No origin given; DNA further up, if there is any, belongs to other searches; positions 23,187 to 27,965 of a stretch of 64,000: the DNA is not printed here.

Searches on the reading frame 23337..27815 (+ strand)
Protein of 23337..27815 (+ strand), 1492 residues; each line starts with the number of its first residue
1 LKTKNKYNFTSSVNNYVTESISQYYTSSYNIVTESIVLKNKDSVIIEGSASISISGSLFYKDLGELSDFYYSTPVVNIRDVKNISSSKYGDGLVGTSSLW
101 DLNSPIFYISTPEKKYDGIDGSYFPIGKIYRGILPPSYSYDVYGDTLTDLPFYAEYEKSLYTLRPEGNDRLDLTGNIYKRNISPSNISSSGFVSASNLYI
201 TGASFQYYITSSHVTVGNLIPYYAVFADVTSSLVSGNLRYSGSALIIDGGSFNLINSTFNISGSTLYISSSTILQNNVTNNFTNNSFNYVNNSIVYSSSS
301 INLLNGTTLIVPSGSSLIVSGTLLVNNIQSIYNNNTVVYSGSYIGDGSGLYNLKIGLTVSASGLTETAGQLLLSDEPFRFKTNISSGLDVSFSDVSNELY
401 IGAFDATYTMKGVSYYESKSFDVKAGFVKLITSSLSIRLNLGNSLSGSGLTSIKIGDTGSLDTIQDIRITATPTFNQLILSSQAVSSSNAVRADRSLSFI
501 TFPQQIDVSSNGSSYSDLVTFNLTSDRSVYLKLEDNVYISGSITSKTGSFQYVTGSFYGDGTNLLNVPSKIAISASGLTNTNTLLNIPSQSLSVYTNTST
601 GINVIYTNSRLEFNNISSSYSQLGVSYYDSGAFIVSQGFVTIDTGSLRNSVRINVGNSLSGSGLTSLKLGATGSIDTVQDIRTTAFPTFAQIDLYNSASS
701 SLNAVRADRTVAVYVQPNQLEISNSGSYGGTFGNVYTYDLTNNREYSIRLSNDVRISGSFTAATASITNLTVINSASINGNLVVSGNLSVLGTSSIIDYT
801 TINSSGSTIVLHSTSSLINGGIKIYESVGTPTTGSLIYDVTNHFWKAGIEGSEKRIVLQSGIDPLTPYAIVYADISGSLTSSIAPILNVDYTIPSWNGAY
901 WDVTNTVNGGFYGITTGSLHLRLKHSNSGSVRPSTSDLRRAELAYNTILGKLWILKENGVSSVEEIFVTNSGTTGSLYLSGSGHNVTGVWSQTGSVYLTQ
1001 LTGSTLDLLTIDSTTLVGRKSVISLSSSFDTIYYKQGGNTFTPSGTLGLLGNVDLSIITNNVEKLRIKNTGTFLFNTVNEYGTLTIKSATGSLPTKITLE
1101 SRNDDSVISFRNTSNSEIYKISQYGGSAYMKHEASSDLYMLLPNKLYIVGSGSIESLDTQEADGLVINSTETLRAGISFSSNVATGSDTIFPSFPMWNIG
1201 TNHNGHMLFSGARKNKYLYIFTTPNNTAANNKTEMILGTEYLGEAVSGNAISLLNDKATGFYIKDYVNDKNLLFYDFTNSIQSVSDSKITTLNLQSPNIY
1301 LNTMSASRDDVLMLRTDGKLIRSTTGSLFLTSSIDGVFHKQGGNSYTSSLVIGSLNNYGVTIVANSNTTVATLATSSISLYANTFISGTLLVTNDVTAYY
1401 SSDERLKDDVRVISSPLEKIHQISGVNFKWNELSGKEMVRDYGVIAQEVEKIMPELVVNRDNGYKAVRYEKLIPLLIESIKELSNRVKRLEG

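Call 35: search_protein_families(library=phrogs, proteins=[window:23337-27815:+], max_evalue=0.00001)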
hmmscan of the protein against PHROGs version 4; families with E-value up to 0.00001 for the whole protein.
window:23337-27815:+ (1492 aa): 15 families
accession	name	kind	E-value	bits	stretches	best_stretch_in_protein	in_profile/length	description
phrog_8215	-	tail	7.3e-34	118.3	1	1030-1490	601-992/1000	baseplate wedge initiator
phrog_5668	-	tail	4.8e-29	101.8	1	1320-1491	1366-1555/1567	tail fiber protein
phrog_18186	-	tail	8.3e-23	81.9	1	1344-1490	430-570/582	baseplate wedge subunit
phrog_1699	-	tail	2.7e-20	73.5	1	1069-1491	662-988/1000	long tail fiber protein distal subunit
phrog_21722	-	tail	8.2e-19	68.6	1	1364-1491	443-565/576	long tail fiber protein distal subunit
phrog_11011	-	tail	6.2e-17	61.7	1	1104-1491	994-1274/1291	long tail fiber protein distal subunit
phrog_28992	-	unknown function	1.2e-16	61.8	1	1347-1486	187-328/343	-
phrog_25848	-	tail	3.1e-16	59.7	1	1386-1490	491-587/598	tail fiber protein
phrog_1980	-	tail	4.4e-15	56.9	1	1245-1491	183-427/449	tail fiber protein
phrog_33119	-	tail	1.8e-14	54.3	1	1351-1491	492-631/643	long tail fiber protein distal subunit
phrog_25788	-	tail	4e-14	53.2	1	1395-1492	508-601/603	tail fiber protein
phrog_5481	-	tail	1.8e-13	50.9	1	1368-1490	905-1015/1043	tail fiber protein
phrog_8443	-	tail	2.6e-13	50.7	1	1274-1492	415-629/636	tail fiber protein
phrog_7841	-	unknown function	2.1e-08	34.6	1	1401-1491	394-485/489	-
phrog_6121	-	head and packaging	4.2e-08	34.1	1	1398-1472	320-387/392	virion structural protein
